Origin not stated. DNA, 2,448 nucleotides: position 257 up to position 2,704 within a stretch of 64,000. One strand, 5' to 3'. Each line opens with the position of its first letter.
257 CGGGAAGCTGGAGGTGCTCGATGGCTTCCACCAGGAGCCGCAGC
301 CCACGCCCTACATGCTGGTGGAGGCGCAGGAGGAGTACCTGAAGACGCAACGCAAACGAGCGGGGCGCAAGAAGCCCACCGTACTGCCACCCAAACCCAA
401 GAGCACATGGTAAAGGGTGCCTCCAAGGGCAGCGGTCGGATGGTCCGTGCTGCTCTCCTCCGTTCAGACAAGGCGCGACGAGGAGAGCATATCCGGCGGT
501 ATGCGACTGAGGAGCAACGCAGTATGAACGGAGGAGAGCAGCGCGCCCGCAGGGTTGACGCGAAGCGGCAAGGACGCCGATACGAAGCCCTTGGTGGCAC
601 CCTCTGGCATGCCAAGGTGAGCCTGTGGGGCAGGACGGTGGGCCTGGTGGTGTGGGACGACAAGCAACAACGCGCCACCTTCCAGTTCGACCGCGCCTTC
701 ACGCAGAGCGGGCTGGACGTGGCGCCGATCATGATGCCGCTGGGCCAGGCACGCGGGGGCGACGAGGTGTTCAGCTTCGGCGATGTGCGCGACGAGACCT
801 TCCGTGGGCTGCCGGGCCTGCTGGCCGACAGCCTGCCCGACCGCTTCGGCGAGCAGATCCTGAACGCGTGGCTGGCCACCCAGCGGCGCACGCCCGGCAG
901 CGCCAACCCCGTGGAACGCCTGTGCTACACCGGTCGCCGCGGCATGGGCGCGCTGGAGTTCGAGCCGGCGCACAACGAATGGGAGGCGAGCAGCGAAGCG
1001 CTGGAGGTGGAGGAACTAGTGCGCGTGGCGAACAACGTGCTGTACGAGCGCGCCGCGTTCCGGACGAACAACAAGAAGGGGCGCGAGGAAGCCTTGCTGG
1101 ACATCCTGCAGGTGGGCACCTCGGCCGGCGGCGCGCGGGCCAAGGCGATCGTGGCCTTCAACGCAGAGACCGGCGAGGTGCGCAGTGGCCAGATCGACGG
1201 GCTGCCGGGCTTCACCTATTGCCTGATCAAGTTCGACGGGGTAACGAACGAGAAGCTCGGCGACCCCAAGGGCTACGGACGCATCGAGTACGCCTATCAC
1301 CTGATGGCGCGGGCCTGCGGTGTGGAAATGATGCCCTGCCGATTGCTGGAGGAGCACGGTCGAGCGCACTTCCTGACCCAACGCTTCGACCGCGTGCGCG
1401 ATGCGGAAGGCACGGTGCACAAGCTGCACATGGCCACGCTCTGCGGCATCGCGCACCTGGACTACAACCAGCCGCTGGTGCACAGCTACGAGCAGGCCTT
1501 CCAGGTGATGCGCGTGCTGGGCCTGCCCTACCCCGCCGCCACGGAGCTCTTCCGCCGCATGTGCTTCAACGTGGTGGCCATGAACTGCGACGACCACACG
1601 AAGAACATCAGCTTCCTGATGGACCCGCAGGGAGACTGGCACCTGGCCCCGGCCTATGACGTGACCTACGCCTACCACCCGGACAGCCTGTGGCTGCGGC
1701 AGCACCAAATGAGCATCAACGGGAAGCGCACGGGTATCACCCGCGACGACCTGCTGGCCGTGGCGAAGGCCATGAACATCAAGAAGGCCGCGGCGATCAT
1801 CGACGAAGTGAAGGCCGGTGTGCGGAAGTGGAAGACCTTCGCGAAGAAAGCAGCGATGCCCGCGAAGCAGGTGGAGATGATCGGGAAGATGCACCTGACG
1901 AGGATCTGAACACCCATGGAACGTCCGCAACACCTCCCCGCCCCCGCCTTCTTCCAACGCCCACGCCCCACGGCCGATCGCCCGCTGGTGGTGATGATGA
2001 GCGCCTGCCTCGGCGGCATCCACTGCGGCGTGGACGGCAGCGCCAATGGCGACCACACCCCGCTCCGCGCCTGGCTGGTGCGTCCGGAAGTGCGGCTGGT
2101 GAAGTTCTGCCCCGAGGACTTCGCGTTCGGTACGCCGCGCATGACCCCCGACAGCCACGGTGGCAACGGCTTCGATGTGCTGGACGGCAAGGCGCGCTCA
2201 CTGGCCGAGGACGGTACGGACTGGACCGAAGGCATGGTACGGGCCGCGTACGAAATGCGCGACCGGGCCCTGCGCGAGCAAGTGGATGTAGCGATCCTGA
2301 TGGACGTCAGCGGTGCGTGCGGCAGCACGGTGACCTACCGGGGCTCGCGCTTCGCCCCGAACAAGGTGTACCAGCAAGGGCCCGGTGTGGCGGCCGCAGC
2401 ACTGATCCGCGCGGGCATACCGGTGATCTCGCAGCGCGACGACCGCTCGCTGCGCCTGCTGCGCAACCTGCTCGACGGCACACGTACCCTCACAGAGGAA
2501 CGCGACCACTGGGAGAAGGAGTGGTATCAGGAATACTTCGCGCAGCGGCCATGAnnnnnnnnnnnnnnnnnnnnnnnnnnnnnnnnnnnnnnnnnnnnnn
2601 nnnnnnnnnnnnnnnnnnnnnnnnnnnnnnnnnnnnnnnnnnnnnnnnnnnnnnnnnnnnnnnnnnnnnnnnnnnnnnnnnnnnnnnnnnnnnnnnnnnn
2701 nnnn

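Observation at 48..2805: hipB-hipA module co-directional with a DUF523 (TudS-like desulfidase) gene and an Smr nuclease-domain gene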

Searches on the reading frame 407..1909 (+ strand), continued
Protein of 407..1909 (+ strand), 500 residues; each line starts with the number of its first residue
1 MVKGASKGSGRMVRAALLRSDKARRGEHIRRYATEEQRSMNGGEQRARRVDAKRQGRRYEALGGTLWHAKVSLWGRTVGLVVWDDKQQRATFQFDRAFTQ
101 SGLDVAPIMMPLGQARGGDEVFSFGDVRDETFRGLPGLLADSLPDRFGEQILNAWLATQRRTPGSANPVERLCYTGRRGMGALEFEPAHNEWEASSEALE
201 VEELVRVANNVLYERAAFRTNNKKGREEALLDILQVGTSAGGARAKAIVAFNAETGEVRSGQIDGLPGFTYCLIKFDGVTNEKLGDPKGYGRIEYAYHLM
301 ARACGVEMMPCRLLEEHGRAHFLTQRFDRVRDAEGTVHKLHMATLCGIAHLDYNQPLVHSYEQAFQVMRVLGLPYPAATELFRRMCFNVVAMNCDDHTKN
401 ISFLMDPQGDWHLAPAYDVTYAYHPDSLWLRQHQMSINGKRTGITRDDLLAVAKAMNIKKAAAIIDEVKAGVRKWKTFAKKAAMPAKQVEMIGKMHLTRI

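Call 80: predict_structure(alignment_id=A1)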
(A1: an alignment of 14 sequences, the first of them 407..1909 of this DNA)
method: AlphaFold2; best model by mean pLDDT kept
length: 500 residues; sequences in the alignment: 14
mean_pLDDT: 50.9   pTM: 0.48
mean pLDDT of the five models: 50.9, 50.7, 49.0, 45.4, 43.4
residues with pLDDT >= 90: 16; 70-90: 81; 50-70: 112; < 50: 291
segments of 3 or more residues with pLDDT < 50: 1-78, 80-82, 88-94, 98-148, 168-170, 172-249, 256-266, 316-318, 326-332, 337-349, 419-441
pLDDT, mean of each block of 10 residues (from residue 1): 36 46 43 36 35 31 38 42 50 48 29 30 36 29 38 56 60 40 26 29 35 32 34 30 39 50 50 50 55 78 80 56 51 48 39 55 68 76 85 60 56 59 44 35 75 83 94 90 82 79
secondary structure, 60 per line:
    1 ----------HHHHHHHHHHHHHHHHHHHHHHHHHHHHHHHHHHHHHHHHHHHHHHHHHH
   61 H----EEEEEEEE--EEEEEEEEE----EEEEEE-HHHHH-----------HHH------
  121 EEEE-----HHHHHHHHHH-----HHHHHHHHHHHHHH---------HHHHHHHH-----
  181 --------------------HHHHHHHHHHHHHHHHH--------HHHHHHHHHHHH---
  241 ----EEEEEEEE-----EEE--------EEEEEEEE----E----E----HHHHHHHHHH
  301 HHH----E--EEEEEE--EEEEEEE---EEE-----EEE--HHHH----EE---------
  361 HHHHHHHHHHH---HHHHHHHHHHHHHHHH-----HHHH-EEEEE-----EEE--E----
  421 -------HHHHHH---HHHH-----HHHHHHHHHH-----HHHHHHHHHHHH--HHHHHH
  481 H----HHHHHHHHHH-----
elements in order: H11-61 E66-73 E76-84 E89-94 H96-100 E121-124 H130-139 H145-158 H168-175 H201-217 H226-237 E245-252 E258-260 E269-276 H291-303 E311-316 E319-325 E329-331 E337-339 H342-345 H361-371 H375-390 H396-399 E401-405 E411-413 H428-433 H437-440 H446-455 H461-472 H475-481 H486-495
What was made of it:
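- The AlphaFold model gives no confident structure for residues 1-78 (call 80).
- Tried and rejected: The AlphaFold model of the 500-aa HipA was poor (mean pLDDT 51), so it says nothing about the extension (call 80).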

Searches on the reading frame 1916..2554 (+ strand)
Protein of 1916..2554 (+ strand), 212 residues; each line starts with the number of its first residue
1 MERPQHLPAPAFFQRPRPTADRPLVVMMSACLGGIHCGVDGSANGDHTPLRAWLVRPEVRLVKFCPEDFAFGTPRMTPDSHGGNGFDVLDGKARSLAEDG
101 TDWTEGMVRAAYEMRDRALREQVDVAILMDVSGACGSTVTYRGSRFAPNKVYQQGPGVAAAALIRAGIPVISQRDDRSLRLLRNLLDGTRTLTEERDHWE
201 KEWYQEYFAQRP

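Call 3: search_protein_families(library=pfam, proteins=[window:1916-2554:+], max_evalue=0.01)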
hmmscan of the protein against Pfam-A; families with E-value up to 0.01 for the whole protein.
window:1916-2554:+ (212 aa): 1 family
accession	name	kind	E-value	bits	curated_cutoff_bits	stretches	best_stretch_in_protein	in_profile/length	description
PF04463.17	2-thiour_desulf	-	2.8e-19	70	34.7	1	26-174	1-140/141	2-thiouracil desulfurase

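Call 4: search_protein_families(library=ncbifam, proteins=[window:1916-2554:+], max_evalue=0.01)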
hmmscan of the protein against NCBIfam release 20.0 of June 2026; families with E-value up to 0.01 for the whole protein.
window:1916-2554:+ (212 aa): 0 families

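Call 29: find_homologous_proteins(query=window:1916-2554:+)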
Query window:1916-2554:+ (212 aa): 749 proteins with E <= 0.001 among 1215 candidates; the best 120 are listed.
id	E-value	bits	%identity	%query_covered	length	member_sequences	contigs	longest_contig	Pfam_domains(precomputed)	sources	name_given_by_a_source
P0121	1.8e-132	458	94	99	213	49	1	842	PF04463.18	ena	-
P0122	7.3e-130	449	90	99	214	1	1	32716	PF04463.18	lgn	-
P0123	8.2e-128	442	88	100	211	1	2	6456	PF04463.18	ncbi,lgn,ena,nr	ncbi:MAG TPA: DUF523 domain-containing protein [Flavobacteriales bacterium]|nr:DUF523 domain-contain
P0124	3.7e-127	440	89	99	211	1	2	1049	PF04463.18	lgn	-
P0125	1.2e-126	438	89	99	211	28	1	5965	PF04463.18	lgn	-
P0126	1.2e-125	435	88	99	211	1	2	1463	PF04463.18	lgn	-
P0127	2.3e-124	431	87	100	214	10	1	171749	PF04463.18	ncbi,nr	ncbi:MAG: DUF523 domain-containing protein [Flavobacteriales bacterium]|nr:DUF523 domain-containing 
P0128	3.5e-123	427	87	98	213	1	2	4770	PF04463.18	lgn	-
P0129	4.9e-123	427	87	99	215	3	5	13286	PF04463.18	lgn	-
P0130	1.5e-122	425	86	99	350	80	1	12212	PF13673.14,PF04463.18,PF13508.14,PF00583.32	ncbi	-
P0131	1.5e-120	419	83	100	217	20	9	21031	PF04463.18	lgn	-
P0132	6.9e-120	416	85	99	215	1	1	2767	PF04463.18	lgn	-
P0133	2.5e-119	415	85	99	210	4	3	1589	PF04463.18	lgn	-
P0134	3.1e-119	414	84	99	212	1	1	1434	PF04463.18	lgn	-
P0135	7.7e-119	413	84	99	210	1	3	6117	PF04463.18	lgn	-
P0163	1.6e-109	382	79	98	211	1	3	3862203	PF04463.18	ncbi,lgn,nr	ncbi:MAG: DUF523 domain-containing protein [Flavobacteriales bacterium]|nr:DUF523 domain-containing 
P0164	1.9e-109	382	88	86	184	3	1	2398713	PF04463.18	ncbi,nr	ncbi:MAG: DUF523 domain-containing protein [Flavobacteriales bacterium]|nr:DUF523 domain-containing 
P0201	5.9e-64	234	55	92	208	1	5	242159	PF04463.18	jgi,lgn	jgi:uncharacterized protein YbbK (DUF523 family)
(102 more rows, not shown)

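Call 30: find_encoding_contigs(protein=P0163, flank=7000, max_places=2)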
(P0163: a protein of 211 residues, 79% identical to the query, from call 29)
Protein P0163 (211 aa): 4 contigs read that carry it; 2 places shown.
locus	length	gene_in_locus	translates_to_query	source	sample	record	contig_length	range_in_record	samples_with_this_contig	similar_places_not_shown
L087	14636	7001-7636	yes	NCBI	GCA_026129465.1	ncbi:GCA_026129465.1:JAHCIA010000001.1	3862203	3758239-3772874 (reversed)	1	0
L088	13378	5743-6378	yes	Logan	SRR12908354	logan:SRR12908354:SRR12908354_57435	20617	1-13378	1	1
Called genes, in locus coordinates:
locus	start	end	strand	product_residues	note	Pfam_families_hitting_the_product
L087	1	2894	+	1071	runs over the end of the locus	PF01642:MM_CoA_mutase, PF02310:B12-binding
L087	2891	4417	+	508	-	PF20703:nSTAND1 (faint)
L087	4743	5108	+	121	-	PF13560:HTH_31, PF01381:HTH_3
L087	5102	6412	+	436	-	PF13657:Couple_hipA, PF07804:HipA_C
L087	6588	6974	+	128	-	-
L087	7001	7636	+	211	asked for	PF04463:2-thiour_desulf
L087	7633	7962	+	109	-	PF03992:ABM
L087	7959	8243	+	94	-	PF00583:Acetyltransf_1 (weak), PF14542:Acetyltransf_CG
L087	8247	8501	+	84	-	PF01713:Smr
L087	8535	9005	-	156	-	PF08327:AHSA1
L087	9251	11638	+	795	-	PF00932:LTD, PF13287:Fn3_assoc, PF13290:CHB_HEX_C_1, PF08757:CotH, PF18962:Por_Secre_tail (faint)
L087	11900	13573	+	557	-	PF02225:PA, PF18962:Por_Secre_tail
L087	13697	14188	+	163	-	PF04461:YajQ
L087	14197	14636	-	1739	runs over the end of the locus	PF07504:FTP, PF02128:Peptidase_M36, PF20773:InhA-like_MAM (faint)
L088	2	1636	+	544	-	?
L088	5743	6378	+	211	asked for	PF04463:2-thiour_desulf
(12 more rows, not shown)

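Call 31: find_encoding_contigs(protein=P0164, flank=7000, max_places=2)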
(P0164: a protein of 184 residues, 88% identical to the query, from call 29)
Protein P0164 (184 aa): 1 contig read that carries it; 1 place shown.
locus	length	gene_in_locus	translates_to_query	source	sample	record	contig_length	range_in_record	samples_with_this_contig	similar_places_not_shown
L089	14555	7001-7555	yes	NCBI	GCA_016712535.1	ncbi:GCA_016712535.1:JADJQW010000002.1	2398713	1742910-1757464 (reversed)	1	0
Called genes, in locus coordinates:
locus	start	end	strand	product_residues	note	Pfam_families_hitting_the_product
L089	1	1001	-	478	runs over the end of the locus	PF03062:MBOAT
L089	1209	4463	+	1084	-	PF01642:MM_CoA_mutase, PF02310:B12-binding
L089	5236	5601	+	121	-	PF13560:HTH_31, PF01381:HTH_3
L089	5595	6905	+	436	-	PF13657:Couple_hipA, PF07804:HipA_C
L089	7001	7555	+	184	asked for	PF04463:2-thiour_desulf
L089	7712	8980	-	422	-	-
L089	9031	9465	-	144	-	PF13470:PIN_3, PF01850:PIN (weak)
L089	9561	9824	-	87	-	PF19891:DUF6364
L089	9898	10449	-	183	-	-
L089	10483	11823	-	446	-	PF02881:SRP54_N, PF06414:Zeta_toxin, PF00448:SRP54, PF01656:CbiA (weak), PF16575:CLP1_P (faint), PF02978:SRP_SPB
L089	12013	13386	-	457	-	-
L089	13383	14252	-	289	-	-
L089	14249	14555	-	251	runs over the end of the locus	-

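Call 32: find_encoding_contigs(protein=P0201, flank=7000, max_places=2)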
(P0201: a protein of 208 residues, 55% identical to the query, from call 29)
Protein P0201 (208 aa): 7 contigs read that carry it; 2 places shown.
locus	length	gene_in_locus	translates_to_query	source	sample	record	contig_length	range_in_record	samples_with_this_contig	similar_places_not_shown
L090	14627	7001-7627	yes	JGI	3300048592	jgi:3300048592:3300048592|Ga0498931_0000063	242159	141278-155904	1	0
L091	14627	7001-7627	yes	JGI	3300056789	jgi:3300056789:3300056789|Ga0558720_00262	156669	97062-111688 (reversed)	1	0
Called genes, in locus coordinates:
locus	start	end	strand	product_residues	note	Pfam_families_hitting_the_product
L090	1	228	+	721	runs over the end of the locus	PF00141:peroxidase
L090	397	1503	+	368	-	PF13776:DUF4172, PF02661:Fic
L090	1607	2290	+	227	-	-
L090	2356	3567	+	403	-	-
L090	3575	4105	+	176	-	PF13302:Acetyltransf_3, PF00583:Acetyltransf_1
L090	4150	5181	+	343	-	PF01497:Peripla_BP_2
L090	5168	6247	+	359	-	PF01032:FecCD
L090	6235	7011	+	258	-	PF02463:SMC_N (faint), PF00005:ABC_tran, PF13175:AAA_15 (faint), PF13166:AAA_13 (faint), PF13304:AAA_21 (faint)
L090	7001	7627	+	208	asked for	PF04463:2-thiour_desulf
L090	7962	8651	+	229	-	PF07998:Peptidase_M54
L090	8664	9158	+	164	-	PF07853:DUF1648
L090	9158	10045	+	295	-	PF02900:LigB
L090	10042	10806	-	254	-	-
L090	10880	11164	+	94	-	-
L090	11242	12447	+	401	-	PF00365:PFK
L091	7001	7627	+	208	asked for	PF04463:2-thiour_desulf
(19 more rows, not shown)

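Call 45: search_solved_structures(query=window:1916-2554:+, show_alignments=1, max_evalue=0.001)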
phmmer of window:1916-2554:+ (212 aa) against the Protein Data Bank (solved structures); distinct sequences matched with E-value up to 0.001: 1.
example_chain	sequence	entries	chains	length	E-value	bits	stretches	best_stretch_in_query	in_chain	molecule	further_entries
6z92_A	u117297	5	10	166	1.5e-05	27.8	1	26-186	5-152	DUF523 domain-containing protein | TudS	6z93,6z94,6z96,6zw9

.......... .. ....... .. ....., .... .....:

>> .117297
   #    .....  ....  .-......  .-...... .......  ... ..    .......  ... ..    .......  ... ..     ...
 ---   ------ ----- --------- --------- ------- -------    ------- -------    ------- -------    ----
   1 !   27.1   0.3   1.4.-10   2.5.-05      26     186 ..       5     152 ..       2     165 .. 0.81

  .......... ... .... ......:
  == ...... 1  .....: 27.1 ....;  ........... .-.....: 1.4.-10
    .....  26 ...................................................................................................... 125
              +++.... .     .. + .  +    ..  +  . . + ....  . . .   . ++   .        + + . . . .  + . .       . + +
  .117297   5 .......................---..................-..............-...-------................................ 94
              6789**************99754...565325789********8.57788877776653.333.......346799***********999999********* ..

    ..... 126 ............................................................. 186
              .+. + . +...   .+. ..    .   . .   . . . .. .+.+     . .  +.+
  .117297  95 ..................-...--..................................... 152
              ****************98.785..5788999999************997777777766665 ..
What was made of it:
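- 1916..2554 (+): DUF523 / TudS-like putative [4Fe-4S] thiouracil desulfidase gene, 212 aa. Pfam 2-thiour_desulf 2.8e-19 (call 3) and PDB TudS 6z92 at 1.5e-5 (call 45).
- On TudS / DUF523 desulfidase: Cys31, Cys65 and Cys135 align to them (call 45). The Ser103 equivalent is Ala134 and the Arg17 equivalent is Gly38 (call 45).
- Closest known: TudS. Different: The Ser103 equivalent is Ala and the phosphate-binding Arg17 equivalent is Gly (call 45).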

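Call 67: search_protein_families(library=padloc, proteins=[window:1916-2554:+], max_evalue=0.01)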
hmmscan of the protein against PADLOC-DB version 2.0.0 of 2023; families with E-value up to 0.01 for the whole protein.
window:1916-2554:+ (212 aa): 0 families
